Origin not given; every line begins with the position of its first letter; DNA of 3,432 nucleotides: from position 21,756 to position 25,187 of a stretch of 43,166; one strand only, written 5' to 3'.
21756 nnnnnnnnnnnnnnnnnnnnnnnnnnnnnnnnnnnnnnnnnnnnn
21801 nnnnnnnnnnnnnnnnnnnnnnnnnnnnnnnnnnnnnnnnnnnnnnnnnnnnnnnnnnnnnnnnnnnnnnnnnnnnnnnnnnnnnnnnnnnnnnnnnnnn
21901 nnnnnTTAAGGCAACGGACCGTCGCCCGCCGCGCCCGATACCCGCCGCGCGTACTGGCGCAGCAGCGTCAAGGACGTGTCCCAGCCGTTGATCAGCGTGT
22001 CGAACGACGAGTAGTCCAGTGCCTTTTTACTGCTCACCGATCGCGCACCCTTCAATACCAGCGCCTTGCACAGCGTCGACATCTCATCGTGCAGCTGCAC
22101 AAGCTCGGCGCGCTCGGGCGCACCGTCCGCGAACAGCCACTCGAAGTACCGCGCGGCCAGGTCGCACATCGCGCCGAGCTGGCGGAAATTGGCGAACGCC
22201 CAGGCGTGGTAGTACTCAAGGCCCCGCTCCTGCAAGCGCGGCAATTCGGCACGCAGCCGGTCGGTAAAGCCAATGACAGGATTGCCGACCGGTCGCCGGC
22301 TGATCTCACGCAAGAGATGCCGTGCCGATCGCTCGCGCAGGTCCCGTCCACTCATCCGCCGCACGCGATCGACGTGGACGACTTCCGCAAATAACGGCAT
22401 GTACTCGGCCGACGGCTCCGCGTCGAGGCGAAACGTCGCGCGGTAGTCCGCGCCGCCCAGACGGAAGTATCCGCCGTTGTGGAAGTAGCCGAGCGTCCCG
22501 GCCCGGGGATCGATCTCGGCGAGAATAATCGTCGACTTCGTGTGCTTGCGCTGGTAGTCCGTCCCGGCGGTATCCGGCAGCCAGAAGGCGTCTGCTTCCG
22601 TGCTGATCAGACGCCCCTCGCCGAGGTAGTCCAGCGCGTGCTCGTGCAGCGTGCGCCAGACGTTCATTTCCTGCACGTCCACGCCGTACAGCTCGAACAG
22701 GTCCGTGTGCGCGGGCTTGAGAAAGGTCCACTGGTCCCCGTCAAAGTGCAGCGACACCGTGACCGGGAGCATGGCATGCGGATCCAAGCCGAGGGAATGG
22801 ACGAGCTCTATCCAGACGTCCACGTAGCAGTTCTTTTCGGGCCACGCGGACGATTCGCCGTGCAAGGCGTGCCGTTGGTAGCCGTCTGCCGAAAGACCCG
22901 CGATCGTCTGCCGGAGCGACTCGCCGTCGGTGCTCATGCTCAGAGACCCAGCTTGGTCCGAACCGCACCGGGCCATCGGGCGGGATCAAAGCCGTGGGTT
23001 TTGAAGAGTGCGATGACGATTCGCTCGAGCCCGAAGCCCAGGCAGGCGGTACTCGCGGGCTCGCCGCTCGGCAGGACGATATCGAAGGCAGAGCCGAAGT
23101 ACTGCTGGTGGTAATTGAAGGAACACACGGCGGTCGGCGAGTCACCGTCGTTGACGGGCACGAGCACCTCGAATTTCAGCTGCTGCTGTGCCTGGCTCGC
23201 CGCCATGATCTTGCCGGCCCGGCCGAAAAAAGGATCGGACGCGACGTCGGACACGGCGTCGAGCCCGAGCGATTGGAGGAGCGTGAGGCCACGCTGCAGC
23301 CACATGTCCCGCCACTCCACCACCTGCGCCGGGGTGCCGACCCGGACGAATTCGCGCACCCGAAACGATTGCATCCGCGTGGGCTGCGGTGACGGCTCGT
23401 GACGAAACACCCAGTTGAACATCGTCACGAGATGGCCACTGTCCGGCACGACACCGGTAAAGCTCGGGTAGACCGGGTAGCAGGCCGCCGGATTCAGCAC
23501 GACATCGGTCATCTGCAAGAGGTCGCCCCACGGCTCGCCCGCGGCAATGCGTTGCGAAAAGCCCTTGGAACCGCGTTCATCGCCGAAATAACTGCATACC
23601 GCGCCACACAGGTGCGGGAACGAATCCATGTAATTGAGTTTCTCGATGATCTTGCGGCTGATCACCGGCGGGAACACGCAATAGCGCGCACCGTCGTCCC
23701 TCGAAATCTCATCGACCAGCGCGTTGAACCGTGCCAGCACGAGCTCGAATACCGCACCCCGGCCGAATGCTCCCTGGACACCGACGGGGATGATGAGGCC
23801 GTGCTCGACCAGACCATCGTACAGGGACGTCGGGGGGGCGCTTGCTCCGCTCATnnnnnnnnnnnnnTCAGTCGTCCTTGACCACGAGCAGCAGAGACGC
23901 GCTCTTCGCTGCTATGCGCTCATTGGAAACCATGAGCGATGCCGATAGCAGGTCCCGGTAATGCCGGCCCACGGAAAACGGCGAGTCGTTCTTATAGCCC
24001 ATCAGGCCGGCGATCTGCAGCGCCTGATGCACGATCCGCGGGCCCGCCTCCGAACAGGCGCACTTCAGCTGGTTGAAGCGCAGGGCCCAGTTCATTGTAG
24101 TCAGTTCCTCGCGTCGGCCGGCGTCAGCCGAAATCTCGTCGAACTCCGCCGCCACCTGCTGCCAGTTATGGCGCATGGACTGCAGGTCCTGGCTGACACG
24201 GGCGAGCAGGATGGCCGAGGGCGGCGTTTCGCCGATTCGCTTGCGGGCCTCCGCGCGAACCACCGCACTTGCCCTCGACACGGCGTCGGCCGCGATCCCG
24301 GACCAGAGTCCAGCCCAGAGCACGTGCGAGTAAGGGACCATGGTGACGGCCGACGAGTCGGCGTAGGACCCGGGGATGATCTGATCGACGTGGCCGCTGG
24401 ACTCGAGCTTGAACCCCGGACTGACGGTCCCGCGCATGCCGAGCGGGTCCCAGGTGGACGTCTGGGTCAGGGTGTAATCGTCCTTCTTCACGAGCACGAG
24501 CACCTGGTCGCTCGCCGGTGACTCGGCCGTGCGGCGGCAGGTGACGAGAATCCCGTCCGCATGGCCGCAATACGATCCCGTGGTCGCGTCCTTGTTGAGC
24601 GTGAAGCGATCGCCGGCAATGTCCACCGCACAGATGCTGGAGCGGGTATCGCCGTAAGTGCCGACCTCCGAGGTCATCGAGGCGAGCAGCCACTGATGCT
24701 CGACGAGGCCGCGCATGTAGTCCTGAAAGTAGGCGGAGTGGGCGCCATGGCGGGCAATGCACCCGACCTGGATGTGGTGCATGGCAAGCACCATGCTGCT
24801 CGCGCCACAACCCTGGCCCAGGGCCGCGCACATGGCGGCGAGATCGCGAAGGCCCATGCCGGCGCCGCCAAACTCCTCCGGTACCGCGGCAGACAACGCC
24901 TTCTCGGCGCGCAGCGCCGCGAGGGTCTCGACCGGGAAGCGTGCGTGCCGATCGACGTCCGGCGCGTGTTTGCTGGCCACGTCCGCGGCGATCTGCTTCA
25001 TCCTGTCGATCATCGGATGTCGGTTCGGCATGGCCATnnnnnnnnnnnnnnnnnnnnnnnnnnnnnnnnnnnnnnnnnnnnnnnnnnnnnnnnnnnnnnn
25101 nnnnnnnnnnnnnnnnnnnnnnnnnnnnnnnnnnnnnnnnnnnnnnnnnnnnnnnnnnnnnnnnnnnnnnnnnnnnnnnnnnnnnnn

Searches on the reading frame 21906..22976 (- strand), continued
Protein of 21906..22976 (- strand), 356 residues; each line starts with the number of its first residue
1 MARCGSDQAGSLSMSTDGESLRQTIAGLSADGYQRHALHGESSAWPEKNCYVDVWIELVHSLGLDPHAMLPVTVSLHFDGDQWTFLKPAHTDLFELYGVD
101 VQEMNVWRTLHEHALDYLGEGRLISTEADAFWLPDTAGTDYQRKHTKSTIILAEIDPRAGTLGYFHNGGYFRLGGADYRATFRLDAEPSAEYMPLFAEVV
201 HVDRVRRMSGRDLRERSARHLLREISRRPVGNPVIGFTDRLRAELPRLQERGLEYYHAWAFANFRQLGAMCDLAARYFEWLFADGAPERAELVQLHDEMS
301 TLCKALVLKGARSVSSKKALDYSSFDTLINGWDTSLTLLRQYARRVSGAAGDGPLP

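Call 109: search_protein_families(library=ncbifam, proteins=[L109:12527-14278:+, L109:4642-5559:-, L109:8063-8989:+, L108:4176-6002:+, L110:2819-4708:+], max_evalue=0.00001)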
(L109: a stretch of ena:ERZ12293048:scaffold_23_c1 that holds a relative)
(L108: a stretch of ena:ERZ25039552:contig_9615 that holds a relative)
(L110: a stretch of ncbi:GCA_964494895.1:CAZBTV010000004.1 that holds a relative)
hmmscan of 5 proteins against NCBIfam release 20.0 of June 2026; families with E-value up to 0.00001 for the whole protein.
L109:12527-14278:+ (584 aa): 6 families
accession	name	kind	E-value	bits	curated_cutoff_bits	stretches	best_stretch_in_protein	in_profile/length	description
TIGR03100.1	hydr1_PEP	hypoth_equivalog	7.9e-39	133.6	168.45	2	319-575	25-265/274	hydrolase 1, exosortase A system-associated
TIGR03101.1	hydr2_PEP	hypoth_equivalog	3.5e-34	118.5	202.75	2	8-157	3-151/266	hydrolase 2, exosortase A system-associated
NF047920.1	lactonase_UilS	equivalog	2.8e-16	60.1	400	1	21-143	15-135/285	UilS family quorum-quenching N-acyl-homoserine lactonase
NF041096.1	esterase_EstD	equivalog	1.6e-10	40.6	600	0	52-139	186-274/421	esterase EstD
NF041759.1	mac_hydro_EstT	equivalog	1.2e-07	31.2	450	0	51-134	40-122/278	macrolide hydrolase EstT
NF058544.1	IVPilMotSglTMyx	equivalog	1.3e-06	28.4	300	0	57-153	59-153/210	type IV pili motility protein SglT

L109:4642-5559:- (305 aa): 2 families
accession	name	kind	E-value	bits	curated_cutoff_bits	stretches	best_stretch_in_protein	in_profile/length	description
NF047920.1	lactonase_UilS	equivalog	1.1e-10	41.7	400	1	76-178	22-127/285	UilS family quorum-quenching N-acyl-homoserine lactonase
NF011457.0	PRK14875.1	equivalog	1.6e-06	27.3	307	1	75-171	129-220/372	acetoin dehydrogenase dihydrolipoyllysine-residue acetyltransferase subunit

L109:8063-8989:+ (309 aa): 3 families
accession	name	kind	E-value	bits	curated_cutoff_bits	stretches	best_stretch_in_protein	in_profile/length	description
NF005479.0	PRK07080.1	equivalog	2.7e-118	394.5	357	1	7-308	13-316/318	amino acid--[acyl-carrier-protein] ligase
NF002120.0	PRK00960.1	equivalog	6.5e-17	61.3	611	1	122-307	310-505/518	serine--tRNA ligase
TIGR00415.1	serS_MJ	equivalog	1.5e-14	53.3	489.55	1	46-306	229-501/518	serine--tRNA ligase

L108:4176-6002:+ (609 aa): 4 families
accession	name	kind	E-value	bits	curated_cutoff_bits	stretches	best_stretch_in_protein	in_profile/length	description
TIGR03100.1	hydr1_PEP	hypoth_equivalog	7.3e-27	94.4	168.45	2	309-585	11-272/274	hydrolase 1, exosortase A system-associated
TIGR03101.1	hydr2_PEP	hypoth_equivalog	2.1e-20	73.3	202.75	1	24-149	16-143/266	hydrolase 2, exosortase A system-associated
NF047920.1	lactonase_UilS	equivalog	1.5e-09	38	400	0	49-133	34-125/285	UilS family quorum-quenching N-acyl-homoserine lactonase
NF051488.1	bifunc_PcaDC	exception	7.7e-06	25.3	390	0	67-140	40-113/375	bifunctional 3-oxoadipate enol-lactonase/4-carboxymuconolactone decarboxylase PcaDC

L110:2819-4708:+ (630 aa): 5 families
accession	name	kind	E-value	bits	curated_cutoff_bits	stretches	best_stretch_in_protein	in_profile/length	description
TIGR03100.1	hydr1_PEP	hypoth_equivalog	1.1e-36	126.6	168.45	2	360-625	26-272/274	hydrolase 1, exosortase A system-associated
TIGR03101.1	hydr2_PEP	hypoth_equivalog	3.8e-27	95.5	202.75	1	42-220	11-196/266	hydrolase 2, exosortase A system-associated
NF041096.1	esterase_EstD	equivalog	1.9e-09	37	600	0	68-167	175-275/421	esterase EstD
NF058544.1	IVPilMotSglTMyx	equivalog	3.1e-08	33.7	300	1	79-172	54-145/210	type IV pili motility protein SglT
NF047920.1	lactonase_UilS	equivalog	6.3e-06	26.1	400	0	77-170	41-135/285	UilS family quorum-quenching N-acyl-homoserine lactonase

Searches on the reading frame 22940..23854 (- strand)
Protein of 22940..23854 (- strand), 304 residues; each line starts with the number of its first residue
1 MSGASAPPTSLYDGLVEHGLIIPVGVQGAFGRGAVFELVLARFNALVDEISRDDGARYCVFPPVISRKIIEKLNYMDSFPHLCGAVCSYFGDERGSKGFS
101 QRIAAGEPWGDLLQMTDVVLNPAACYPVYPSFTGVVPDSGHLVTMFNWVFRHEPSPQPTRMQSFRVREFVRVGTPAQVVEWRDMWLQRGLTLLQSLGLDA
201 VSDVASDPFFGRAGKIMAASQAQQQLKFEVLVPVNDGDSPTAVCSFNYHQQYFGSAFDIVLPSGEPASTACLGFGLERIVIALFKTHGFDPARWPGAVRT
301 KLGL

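Call 5: search_protein_families(library=ncbifam, proteins=[window:22940-23854:-], max_evalue=0.01)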
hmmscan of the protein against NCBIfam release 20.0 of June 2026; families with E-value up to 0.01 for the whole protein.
window:22940-23854:- (304 aa): 3 families
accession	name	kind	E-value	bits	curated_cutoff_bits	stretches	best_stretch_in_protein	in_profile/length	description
NF005479.0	PRK07080.1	equivalog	4e-116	387.4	357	1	7-303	18-316/318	amino acid--[acyl-carrier-protein] ligase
NF002120.0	PRK00960.1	equivalog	1.1e-20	73.7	611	1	45-302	233-505/518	serine--tRNA ligase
TIGR00415.1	serS_MJ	equivalog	1.5e-18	66.6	489.55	1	43-301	229-501/518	serine--tRNA ligase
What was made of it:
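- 22940..23854 (-): aaRS-like amino acid--[ACP] ligase. PRK07080 387.4 bits against a cut-off of 357 (call 5).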

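Call 6: search_protein_families(library=pfam, proteins=[window:22940-23854:-], max_evalue=0.01)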
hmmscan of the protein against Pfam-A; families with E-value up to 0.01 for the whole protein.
window:22940-23854:- (304 aa): 0 families

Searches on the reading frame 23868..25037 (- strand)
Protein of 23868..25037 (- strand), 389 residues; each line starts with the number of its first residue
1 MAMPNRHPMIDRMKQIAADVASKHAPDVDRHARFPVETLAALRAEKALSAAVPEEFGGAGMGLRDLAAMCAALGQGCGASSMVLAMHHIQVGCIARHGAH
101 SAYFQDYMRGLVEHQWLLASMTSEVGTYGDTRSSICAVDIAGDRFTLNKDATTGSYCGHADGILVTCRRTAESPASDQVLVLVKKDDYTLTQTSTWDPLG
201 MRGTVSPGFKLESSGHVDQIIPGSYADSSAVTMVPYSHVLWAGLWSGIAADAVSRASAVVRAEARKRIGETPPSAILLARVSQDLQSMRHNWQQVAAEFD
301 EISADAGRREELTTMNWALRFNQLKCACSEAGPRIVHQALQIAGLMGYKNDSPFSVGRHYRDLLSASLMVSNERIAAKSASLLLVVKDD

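Call 5: search_protein_families(library=ncbifam, proteins=[window:23868-25037:-], max_evalue=0.01)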
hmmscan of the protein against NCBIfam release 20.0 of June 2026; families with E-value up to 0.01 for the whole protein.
window:23868-25037:- (389 aa): 14 families
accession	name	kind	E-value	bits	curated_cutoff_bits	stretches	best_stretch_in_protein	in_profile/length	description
NF049984.1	Rv1679_FadE16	equivalog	2e-24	86.6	600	1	14-370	6-351/371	Rv1679 family acyl-CoA dehydrogenase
TIGR04022.1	sulfur_SfnB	equivalog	1.7e-14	53.5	430.9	1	10-269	11-263/391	SfnB family sulfur acquisition oxidoreductase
NF042972.1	AcrlCoAredClosAcrC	equivalog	7.8e-14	51.1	640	1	11-362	14-354/378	acryloyl-CoA reductase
NF042439.1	SulpropCoADesulf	equivalog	2.8e-13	49.4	600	1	12-362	3-348/379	3-sulfinopropanoyl-CoA desulfinase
NF045552.1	GlutCoADH_Des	equivalog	3.1e-12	46.4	470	1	12-366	15-361/387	glutaryl-CoA dehydrogenase Acd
NF043006.1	CyhCrbnylCoADH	equivalog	2.2e-10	40.1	650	1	7-363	9-354/380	cyclohexane-1-carbonyl-CoA dehydrogenase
NF045920.1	HphnlacHdxOX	equivalog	1.8e-09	37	650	1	9-212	1-188/384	p-hydroxyphenylacetate 3-hydroxylase oxygenase component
NF045629.1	monooxsub_HsaA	equivalog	2.6e-07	29.8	450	1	22-374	12-362/383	3-hydroxy-9,10-secoandrosta-1,3,5(10)-triene-9,17-dione monooxygenase oxygenase subunit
NF053553.1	prodigi_MBC_PigA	equivalog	3.4e-07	29.7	500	1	8-186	11-191/381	prodigiosin MBC biosynthesis dehydrogenase PigA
NF045652.1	ProlPCPDhRedW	equivalog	3.3e-06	26.2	650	1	46-213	44-213/376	L-prolyl-[peptidyl-carrier protein] dehydrogenase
NF043015.1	DibenthMonoxDszC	equivalog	1.5e-05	23.9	850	1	39-266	47-281/415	dibenzothiophene monooxygenase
TIGR03207.1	cyc_hxne_CoA_dh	equivalog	5e-05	22.2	575.35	1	10-202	9-200/372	cyclohexanecarboxyl-CoA dehydrogenase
NF002885.1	PRK03354.1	equivalog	7.9e-05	21.8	540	0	27-100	31-102/378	crotonobetainyl-CoA dehydrogenase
NF008997.0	PRK12341.1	equivalog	9.1e-05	21.7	537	0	324-367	318-359/382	acyl-CoA dehydrogenase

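Call 6: search_protein_families(library=pfam, proteins=[window:23868-25037:-], max_evalue=0.01)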
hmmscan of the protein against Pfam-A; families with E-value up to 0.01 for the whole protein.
window:23868-25037:- (389 aa): 4 families
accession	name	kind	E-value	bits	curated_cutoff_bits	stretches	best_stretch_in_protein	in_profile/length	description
PF02771.21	Acyl-CoA_dh_N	-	1.3e-12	48.5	22.9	1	10-100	8-99/113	Acyl-CoA dehydrogenase, N-terminal domain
PF00441.29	Acyl-CoA_dh_1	-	8.4e-08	32.9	22.4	1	242-367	19-132/150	Acyl-CoA dehydrogenase, C-terminal domain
PF08028.16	Acyl-CoA_dh_2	-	9e-05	23.2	22.7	1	247-363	13-123/134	Acyl-CoA dehydrogenase, C-terminal domain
PF02770.24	Acyl-CoA_dh_M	-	0.002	18.7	33.3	1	137-205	20-88/97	Acyl-CoA dehydrogenase, middle domain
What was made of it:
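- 23868..25037 (-): Acyl-CoA-dehydrogenase-family flavoprotein. Acyl-CoA_dh_N, _M and _1 (call 6).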
